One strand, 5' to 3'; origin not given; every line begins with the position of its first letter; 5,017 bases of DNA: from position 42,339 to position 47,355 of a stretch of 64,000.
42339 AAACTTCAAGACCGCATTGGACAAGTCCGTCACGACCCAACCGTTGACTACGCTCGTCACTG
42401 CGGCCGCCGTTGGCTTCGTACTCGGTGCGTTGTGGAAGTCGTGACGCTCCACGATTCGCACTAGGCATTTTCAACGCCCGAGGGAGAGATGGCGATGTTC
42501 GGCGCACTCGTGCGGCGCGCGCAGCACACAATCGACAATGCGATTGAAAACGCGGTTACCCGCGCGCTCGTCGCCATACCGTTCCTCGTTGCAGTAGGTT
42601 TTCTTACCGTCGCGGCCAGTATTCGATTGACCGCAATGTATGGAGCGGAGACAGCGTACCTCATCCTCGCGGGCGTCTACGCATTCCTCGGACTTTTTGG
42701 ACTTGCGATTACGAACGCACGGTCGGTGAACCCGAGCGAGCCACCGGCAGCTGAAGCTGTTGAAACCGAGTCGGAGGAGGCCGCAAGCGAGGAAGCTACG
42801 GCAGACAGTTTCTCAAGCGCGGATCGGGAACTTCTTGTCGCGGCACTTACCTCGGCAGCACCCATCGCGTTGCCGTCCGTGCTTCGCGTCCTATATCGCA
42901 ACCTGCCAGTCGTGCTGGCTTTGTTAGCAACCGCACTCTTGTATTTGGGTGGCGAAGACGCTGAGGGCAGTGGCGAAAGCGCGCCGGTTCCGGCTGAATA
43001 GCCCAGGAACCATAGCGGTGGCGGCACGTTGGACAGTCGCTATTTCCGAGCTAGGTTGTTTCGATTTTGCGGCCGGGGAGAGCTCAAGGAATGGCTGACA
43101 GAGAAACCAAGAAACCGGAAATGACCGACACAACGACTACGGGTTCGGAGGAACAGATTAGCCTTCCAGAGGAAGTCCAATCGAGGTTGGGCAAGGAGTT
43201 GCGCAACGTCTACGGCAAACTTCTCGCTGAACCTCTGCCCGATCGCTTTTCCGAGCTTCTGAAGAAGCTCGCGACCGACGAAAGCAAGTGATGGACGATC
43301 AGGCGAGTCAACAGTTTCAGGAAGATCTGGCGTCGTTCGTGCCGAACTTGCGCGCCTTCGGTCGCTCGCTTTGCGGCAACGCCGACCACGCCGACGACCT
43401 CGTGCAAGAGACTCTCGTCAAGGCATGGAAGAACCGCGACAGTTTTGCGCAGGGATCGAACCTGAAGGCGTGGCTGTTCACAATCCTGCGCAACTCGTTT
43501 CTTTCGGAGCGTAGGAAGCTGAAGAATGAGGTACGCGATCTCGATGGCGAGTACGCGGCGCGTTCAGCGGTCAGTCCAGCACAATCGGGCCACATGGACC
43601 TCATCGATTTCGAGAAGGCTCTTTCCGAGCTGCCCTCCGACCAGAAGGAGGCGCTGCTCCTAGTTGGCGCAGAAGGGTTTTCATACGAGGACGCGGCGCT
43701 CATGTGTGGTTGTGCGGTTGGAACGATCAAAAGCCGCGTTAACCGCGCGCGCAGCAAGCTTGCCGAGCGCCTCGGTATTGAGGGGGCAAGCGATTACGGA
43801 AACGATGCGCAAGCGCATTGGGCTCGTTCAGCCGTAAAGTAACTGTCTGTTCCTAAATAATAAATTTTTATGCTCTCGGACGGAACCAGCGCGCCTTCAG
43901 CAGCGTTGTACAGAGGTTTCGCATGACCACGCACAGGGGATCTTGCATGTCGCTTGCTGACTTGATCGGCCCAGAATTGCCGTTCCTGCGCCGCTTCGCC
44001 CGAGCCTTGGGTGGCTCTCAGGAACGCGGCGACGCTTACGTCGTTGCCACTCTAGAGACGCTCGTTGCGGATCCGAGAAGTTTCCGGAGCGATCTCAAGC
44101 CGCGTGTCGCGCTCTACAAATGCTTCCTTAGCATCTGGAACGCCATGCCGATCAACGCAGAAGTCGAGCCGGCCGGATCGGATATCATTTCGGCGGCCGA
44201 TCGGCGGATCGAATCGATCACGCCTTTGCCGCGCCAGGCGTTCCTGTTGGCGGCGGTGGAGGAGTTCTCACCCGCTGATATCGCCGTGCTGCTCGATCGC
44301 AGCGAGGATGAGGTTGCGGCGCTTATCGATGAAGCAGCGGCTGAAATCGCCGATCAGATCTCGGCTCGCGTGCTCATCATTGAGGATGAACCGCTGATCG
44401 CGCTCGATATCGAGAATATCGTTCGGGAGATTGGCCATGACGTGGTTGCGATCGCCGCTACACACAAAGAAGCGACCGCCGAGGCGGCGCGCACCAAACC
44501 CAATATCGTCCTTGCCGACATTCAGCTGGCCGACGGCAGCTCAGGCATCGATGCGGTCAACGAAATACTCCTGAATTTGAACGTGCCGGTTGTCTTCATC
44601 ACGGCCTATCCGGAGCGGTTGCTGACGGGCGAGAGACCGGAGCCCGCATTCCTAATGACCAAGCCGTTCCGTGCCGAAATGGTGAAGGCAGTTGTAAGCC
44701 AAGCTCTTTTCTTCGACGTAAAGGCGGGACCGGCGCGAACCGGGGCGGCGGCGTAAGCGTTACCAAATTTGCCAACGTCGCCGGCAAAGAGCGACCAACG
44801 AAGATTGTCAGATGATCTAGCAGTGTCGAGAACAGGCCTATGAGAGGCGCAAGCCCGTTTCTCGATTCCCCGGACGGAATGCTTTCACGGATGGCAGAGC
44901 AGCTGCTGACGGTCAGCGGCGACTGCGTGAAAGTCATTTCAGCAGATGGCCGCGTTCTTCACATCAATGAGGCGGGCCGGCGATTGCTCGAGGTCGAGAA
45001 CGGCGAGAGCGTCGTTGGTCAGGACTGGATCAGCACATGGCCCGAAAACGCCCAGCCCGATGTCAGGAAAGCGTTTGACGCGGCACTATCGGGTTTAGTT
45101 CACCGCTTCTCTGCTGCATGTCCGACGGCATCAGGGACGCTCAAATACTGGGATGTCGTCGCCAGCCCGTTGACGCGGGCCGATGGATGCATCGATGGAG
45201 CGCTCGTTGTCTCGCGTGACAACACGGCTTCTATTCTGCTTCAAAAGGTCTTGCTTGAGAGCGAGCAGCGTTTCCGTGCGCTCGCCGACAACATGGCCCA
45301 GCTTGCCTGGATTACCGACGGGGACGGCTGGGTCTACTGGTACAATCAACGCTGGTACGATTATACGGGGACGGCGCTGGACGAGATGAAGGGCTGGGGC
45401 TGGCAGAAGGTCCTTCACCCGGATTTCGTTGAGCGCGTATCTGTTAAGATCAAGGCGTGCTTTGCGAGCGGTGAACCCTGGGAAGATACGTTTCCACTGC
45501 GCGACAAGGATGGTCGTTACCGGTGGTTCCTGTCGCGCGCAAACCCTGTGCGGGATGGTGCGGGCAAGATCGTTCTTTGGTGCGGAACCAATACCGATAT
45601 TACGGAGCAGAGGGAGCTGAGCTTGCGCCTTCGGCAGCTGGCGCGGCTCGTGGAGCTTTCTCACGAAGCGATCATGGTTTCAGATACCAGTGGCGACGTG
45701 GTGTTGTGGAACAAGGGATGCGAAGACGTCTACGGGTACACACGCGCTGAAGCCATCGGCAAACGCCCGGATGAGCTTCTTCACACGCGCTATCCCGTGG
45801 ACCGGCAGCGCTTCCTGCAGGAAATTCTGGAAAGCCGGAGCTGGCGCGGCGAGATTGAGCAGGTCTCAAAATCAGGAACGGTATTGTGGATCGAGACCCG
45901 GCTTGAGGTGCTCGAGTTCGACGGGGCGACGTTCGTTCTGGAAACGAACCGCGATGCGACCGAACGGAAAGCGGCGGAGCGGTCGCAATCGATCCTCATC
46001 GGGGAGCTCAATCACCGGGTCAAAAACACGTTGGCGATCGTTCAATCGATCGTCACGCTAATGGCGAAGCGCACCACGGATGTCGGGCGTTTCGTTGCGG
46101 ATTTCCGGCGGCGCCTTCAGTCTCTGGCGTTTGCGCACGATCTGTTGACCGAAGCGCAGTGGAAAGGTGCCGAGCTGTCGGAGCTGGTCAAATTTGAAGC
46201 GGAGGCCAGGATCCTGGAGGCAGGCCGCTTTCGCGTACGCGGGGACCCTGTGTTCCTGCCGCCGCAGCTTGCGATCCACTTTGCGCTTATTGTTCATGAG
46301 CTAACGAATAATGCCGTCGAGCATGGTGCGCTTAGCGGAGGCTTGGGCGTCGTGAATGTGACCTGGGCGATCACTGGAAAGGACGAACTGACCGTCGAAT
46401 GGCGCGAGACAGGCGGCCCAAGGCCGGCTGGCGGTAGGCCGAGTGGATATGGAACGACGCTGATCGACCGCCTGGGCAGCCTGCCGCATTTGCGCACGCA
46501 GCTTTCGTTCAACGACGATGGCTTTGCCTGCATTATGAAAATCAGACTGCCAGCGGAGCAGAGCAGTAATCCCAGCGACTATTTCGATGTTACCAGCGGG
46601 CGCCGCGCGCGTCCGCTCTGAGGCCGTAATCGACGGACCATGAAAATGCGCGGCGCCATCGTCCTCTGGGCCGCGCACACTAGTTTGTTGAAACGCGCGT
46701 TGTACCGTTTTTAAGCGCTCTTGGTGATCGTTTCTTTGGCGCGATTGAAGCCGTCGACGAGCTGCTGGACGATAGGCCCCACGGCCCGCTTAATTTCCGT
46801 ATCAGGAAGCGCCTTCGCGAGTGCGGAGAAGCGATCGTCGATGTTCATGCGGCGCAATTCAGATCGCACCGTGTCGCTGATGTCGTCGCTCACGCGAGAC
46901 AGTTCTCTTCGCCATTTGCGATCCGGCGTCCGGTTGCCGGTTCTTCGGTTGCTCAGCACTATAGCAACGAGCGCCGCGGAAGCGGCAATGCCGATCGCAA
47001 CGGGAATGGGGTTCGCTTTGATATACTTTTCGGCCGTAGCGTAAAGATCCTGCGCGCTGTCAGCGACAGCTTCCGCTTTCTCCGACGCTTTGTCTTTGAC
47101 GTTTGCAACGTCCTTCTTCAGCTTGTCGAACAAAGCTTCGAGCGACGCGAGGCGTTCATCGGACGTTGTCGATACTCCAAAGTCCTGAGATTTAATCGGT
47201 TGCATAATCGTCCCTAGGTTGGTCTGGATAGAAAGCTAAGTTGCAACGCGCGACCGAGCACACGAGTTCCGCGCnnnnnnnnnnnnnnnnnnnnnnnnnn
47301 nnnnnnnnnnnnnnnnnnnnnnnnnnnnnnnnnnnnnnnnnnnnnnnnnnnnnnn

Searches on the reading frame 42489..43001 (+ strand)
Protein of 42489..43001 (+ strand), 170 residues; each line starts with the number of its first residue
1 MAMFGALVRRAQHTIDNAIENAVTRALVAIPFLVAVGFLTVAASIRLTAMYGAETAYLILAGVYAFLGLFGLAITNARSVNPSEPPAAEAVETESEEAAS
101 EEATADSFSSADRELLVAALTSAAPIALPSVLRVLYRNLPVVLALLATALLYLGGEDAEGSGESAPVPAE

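Call 5: search_protein_families(library=pfam, proteins=[window:42489-43001:+], max_evalue=10)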
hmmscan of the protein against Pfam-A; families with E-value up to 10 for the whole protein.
window:42489-43001:+ (170 aa): 4 families
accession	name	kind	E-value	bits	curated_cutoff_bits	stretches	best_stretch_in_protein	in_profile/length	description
PF07332.16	Phage_holin_3_6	-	0.00085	19.8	28.4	1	17-92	32-106/116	Putative Actinobacterial Holin-X, holin superfamily III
PF04277.18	OAD_gamma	-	0.0064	17.6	27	1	63-123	14-71/76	Oxaloacetate decarboxylase, gamma chain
PF17370.7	DUF5392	-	0.11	13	25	1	12-77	17-78/139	Family of unknown function (DUF5392)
PF23933.1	DUF7269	-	0.88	10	29.1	1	33-124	5-98/162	Family of unknown function (DUF7269)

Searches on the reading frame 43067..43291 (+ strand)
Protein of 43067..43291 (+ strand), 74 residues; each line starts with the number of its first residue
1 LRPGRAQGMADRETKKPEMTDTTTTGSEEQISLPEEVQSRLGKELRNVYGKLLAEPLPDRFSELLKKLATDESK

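Call 5: search_protein_families(library=pfam, proteins=[window:43067-43291:+], max_evalue=10)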
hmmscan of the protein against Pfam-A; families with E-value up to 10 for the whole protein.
window:43067-43291:+ (74 aa): 2 families
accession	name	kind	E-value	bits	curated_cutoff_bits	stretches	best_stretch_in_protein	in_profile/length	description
PF18557.6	NepR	-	3.5e-10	39.8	25.7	1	38-70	1-33/35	Anti-sigma factor NepR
PF10949.13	DUF2777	-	0.26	11.4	25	1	18-69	59-111/181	Protein of unknown function (DUF2777)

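Call 6: search_protein_families(library=ncbifam, proteins=[window:43067-43291:+], max_evalue=10)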
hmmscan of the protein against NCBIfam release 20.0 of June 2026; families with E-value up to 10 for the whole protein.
window:43067-43291:+ (74 aa): 1 family
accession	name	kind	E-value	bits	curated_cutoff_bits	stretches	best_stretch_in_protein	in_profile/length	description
NF051865.1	antisigmaTNepR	equivalog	0.0025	17.6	100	1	38-69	24-55/61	anti-sigma T factor NepR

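Call 17: search_solved_structures(query=window:43067-43291:+, max_evalue=10, show_alignments=3)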
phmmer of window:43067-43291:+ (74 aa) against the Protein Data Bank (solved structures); distinct sequences matched with E-value up to 10: 5.
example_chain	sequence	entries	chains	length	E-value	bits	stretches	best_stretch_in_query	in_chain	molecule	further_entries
2lfw_B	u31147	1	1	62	0.013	19.2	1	34-70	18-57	NepR anti sigma factor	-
3t0y_B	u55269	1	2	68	0.077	16.8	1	38-68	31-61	NepR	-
5uxx_B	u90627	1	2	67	0.6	14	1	37-70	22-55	Anti-sigma factor NepR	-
4qic_B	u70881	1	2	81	0.84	13.5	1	37-70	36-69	Anti-sigma factor NepR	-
9hnh_A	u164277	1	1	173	8.5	10.3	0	43-68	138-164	Chains: A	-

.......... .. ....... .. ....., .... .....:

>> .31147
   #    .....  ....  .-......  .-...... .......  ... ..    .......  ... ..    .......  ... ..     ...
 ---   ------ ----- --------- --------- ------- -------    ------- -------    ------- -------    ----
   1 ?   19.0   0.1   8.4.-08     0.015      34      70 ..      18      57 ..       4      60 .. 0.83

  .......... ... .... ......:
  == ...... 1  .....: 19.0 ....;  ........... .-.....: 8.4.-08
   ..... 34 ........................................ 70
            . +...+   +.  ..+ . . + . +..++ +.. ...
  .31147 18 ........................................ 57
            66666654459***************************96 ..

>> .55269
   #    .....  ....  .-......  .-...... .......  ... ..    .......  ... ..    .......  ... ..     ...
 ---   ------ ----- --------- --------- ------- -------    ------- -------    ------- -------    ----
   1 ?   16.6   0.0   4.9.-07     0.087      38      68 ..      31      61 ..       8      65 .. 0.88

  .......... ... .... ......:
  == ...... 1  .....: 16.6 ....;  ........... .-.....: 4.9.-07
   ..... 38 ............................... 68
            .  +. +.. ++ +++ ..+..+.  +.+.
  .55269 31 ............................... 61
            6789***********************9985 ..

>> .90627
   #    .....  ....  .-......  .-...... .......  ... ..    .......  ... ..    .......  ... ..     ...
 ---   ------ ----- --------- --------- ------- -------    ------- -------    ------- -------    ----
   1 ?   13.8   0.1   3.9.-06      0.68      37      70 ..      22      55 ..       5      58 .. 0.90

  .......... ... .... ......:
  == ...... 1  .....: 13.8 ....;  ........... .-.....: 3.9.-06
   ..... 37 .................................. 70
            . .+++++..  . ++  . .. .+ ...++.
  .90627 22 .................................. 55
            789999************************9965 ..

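Call 18: find_homologous_proteins(query=window:43067-43291:+, max_evalue=0.001)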
Query window:43067-43291:+ (74 aa): 2 proteins with E <= 0.001 among 2 candidates.
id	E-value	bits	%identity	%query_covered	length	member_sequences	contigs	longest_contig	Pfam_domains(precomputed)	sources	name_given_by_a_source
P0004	2.3e-33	131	100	89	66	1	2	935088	PF18557.7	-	-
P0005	1.9e-24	102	80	89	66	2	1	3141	PF18557.7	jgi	-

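Call 48: search_dna_similar(query=P0004, collection=plasmids, mode=protein, max_evalue=1, max_rows=40)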
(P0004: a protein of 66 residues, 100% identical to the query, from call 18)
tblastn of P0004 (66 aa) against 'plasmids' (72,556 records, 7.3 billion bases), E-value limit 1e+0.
Records with a match: 8; places in all: 11; records where one place covers at least 80% of the query: 1.
Best place of each record, by identity: <60% 8.
By first word of the organism name: Microvirga 4; Methylocystis 2; Methylobacterium 2.
By predicted mobility (MOB-suite, as given by PLSDB): non-mobilizable 6; mobilizable 2.
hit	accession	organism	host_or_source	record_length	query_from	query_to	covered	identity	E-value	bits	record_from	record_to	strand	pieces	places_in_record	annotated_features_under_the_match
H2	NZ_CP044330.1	Methylocystis rosea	-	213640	25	63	59%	53.8%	2e-6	49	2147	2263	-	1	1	NepR family anti-sigma factor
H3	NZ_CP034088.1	Methylocystis rosea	cell culture,groundwater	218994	25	63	59%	53.8%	2e-6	49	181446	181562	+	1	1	NepR family anti-sigma factor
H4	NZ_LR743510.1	Methylobacterium bullatum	-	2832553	5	65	92%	31.1%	5e-1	34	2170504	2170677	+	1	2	none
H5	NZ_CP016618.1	Microvirga ossetica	Vicia alpestris,cell culture,nodules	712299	24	61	58%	44.7%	2e-2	38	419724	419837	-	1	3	sigma-70 family RNA polymerase sigma factor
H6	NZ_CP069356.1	Microvirga sp. VF16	Vachellia farnesiana,Cell culture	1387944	24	60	56%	43.2%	1e-1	36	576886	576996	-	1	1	none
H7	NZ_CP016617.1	Microvirga ossetica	Vicia alpestris,cell culture,nodules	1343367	24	61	58%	42.1%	2e-1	35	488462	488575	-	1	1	none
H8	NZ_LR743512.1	Methylobacterium bullatum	-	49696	21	63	65%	34.9%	3e-1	35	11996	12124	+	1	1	none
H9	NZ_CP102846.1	Microvirga terrae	soil,soil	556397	24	61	58%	39.5%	8e-1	34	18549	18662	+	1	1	sigma-70 family RNA polymerase sigma factor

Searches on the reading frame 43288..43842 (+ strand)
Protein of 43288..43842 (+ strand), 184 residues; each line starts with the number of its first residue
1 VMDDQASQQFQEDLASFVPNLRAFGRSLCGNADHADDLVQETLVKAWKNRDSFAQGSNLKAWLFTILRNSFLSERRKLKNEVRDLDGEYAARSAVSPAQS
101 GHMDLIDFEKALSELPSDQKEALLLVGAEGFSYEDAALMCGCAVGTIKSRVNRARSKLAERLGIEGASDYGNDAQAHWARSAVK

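Call 5: search_protein_families(library=pfam, proteins=[window:43288-43842:+], max_evalue=10)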
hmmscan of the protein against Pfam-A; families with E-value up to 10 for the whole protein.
window:43288-43842:+ (184 aa): 7 families
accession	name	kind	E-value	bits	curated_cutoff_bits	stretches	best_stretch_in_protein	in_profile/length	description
PF04542.20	Sigma70_r2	-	3.1e-16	59.4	24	1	17-79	5-69/71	Sigma-70 region 2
PF08281.18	Sigma70_r4_2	-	2.1e-15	56.5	25.7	1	108-158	4-54/54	Sigma-70, region 4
PF22029.2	PhyR_sigma2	-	6.9e-14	52.1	27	1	15-67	2-54/55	Sigma2 domain of PhyR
PF04545.22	Sigma70_r4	-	1.4e-05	25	24.1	1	111-158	1-48/50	Sigma-70, region 4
PF22233.2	PhyR_sigma-like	-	0.00047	20.3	27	1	112-158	1-47/50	Response regulator PhyR, sigma-like domain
PF02001.22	DUF134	-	0.002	19.1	27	1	114-162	34-82/98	Protein of unknown function DUF134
PF07638.17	Sigma70_ECF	-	0.018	15.4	21.1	1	91-161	117-182/185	ECF sigma factor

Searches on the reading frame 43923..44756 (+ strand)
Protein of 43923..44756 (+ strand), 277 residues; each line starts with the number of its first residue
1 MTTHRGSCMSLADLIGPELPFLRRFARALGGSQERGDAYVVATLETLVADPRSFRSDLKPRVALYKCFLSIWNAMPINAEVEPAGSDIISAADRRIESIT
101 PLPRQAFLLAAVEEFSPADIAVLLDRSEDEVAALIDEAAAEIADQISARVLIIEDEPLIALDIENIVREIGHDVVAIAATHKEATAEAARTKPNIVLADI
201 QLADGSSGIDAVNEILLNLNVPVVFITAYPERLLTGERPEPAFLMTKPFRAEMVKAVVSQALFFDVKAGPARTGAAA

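Call 4: search_protein_families(library=pfam, proteins=[window:43923-44756:+], max_evalue=10)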
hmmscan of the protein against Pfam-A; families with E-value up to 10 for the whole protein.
window:43923-44756:+ (277 aa): 5 families
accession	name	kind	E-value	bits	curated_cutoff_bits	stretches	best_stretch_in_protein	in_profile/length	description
PF22029.2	PhyR_sigma2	-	7.4e-24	84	27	1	15-68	1-54/55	Sigma2 domain of PhyR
PF22233.2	PhyR_sigma-like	-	1.5e-19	70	27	1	97-145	2-50/50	Response regulator PhyR, sigma-like domain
PF00072.30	Response_reg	-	9.2e-11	42.3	30.2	1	150-231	1-81/111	Response regulator receiver domain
PF08281.18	Sigma70_r4_2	-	1.7e-06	28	25.7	1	92-135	4-47/54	Sigma-70, region 4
PF05124.17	S_layer_C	-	0.13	12.3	23.9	1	132-190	125-171/177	S-layer like family, outer domain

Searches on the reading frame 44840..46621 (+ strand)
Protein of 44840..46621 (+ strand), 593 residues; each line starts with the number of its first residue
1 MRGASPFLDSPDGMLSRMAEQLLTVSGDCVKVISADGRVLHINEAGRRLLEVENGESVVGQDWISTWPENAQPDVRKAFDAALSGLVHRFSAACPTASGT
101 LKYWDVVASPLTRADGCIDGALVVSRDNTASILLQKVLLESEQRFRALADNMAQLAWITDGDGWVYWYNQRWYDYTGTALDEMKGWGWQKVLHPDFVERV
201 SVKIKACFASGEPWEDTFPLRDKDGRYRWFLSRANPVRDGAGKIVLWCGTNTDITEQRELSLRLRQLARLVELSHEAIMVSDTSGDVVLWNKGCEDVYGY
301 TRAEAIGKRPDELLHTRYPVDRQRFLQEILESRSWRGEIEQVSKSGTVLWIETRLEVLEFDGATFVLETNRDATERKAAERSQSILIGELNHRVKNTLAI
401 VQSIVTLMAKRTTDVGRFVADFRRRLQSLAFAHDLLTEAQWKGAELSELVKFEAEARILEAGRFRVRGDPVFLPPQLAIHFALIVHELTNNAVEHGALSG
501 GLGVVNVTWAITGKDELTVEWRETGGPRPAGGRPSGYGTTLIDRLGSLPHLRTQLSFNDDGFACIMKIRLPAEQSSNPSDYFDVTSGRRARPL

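Call 4: search_protein_families(library=pfam, proteins=[window:44840-46621:+], max_evalue=10)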
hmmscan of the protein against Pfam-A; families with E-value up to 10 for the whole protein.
window:44840-46621:+ (593 aa): 12 families
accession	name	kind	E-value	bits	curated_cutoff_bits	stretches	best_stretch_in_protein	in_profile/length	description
PF08448.16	PAS_4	-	3.4e-42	143.6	23.1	3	24-130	2-107/110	PAS fold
PF08447.18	PAS_3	-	1.7e-30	105.5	25.6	2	168-251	4-89/89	PAS fold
PF13426.13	PAS_9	-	4.1e-30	104.6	27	3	276-375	2-103/103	PAS domain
PF00989.32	PAS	-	5.9e-29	100.8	22.6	3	266-355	2-93/113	PAS fold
PF07536.20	HWE_HK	-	1.3e-23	84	22.8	1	389-469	1-82/83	HWE histidine kinase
PF13188.13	PAS_8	-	8.2e-14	51.4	21.8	3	266-326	2-61/65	PAS domain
PF07568.18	HisKA_2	-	1.3e-09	38.4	22.3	1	389-439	1-53/76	Histidine kinase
PF24820.1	Diguanyl_cycl_sensor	-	7.9e-05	23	28.1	2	28-66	7-44/109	Diguanylate cyclase-like sensor domain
PF13581.12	HATPase_c_2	-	0.002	18.5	27.4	1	473-542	24-105/127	Histidine kinase-like ATPase domain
PF12860.13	PAS_7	-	0.018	15.6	27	1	275-353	5-92/115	PAS fold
PF02518.31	HATPase_c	-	0.11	13.4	26.4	1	479-529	4-50/111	Histidine kinase-, DNA gyrase B-, and HSP90-like ATPase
PF14598.12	PAS_11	-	0.12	12.8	25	0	295-357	22-85/109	PAS domain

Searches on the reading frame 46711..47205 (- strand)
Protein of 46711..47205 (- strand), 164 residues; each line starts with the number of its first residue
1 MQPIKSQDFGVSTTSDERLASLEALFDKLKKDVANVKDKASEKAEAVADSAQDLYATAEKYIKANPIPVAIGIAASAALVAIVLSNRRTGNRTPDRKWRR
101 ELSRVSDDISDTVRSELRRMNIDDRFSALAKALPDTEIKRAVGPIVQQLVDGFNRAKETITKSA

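Call 4: search_protein_families(library=pfam, proteins=[window:46711-47205:-], max_evalue=10)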
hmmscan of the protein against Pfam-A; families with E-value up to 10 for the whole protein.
window:46711-47205:- (164 aa): 4 families
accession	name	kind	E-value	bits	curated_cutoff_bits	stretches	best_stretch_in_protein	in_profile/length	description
PF12732.12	YtxH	-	0.001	19.9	37.5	2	24-51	43-70/71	YtxH-like protein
PF00494.24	SQS_PSY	-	0.017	15.3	26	1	38-103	195-260/263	Squalene/phytoene synthase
PF19029.5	DUF883_C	-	0.1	12.7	27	1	58-88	1-30/30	DUF883 C-terminal glycine zipper region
PF10368.14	YkyA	-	0.16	12.1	28.8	1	15-63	73-122/186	Putative cell-wall binding lipoprotein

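Call 6: search_protein_families(library=ncbifam, proteins=[window:46711-47205:-], max_evalue=10)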
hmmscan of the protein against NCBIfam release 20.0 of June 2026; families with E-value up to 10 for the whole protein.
window:46711-47205:- (164 aa): 2 families
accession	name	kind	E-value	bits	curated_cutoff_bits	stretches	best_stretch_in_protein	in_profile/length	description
NF007709.0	PRK10404.1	equivalog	0.0088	16.6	139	1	27-88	41-101/101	stress response protein ElaB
NF053525.1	thylo_ssr2422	subfamily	0.4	11.1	38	1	14-83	6-73/77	ssr2422 family thylakoid membrane protein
